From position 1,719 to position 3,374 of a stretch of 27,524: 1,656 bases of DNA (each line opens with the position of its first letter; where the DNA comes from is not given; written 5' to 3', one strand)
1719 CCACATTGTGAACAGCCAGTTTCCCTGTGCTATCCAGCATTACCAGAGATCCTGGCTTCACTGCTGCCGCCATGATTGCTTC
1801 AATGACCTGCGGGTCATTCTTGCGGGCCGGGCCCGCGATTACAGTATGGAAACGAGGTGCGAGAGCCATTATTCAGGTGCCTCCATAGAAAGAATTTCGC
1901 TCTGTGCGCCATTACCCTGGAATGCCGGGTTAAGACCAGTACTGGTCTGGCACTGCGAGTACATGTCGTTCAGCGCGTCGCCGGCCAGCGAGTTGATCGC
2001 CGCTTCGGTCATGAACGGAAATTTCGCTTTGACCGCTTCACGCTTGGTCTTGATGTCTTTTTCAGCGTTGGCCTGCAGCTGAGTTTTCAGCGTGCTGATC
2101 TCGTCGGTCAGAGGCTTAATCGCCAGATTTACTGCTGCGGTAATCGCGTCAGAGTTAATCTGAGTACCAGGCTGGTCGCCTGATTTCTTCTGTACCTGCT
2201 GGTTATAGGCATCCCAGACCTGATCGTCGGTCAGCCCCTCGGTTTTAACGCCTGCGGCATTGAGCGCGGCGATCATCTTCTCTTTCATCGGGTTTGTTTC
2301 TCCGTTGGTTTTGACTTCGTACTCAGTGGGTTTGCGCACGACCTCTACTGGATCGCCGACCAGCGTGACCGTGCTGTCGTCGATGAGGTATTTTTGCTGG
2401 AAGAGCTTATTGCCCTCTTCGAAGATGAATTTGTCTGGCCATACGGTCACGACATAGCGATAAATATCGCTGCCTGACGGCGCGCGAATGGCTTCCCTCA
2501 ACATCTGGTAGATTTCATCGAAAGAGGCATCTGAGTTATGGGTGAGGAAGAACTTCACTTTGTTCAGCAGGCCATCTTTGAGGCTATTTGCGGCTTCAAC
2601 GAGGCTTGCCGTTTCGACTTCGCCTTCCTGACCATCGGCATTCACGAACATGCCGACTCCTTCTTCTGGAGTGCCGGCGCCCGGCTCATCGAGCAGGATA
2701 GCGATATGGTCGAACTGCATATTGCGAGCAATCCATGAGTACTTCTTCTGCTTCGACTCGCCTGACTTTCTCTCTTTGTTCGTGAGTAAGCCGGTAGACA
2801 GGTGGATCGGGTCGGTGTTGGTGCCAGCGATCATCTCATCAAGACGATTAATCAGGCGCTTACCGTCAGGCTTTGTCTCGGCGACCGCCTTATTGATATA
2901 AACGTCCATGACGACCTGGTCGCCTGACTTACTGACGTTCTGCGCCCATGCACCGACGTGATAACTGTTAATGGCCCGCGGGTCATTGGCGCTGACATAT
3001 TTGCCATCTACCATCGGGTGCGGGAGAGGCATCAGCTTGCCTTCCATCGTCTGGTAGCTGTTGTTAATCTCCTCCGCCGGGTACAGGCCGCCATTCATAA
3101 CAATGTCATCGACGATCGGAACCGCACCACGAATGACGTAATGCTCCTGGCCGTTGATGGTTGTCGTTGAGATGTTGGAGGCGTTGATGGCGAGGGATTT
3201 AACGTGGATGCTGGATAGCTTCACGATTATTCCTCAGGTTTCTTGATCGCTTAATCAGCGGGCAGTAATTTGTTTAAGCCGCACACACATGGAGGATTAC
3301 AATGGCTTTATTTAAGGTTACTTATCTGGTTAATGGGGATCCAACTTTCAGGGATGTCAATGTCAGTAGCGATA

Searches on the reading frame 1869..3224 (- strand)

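Call 93: search_protein_families(library=phrogs, proteins=[window:1869-3224:-], max_evalue=0.00001)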
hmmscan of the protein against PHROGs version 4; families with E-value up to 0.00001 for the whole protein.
window:1869-3224:- (451 aa): 1 family
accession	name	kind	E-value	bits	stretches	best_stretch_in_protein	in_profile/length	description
phrog_760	-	unknown function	3.7e-181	604.2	1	1-448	1-445/447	-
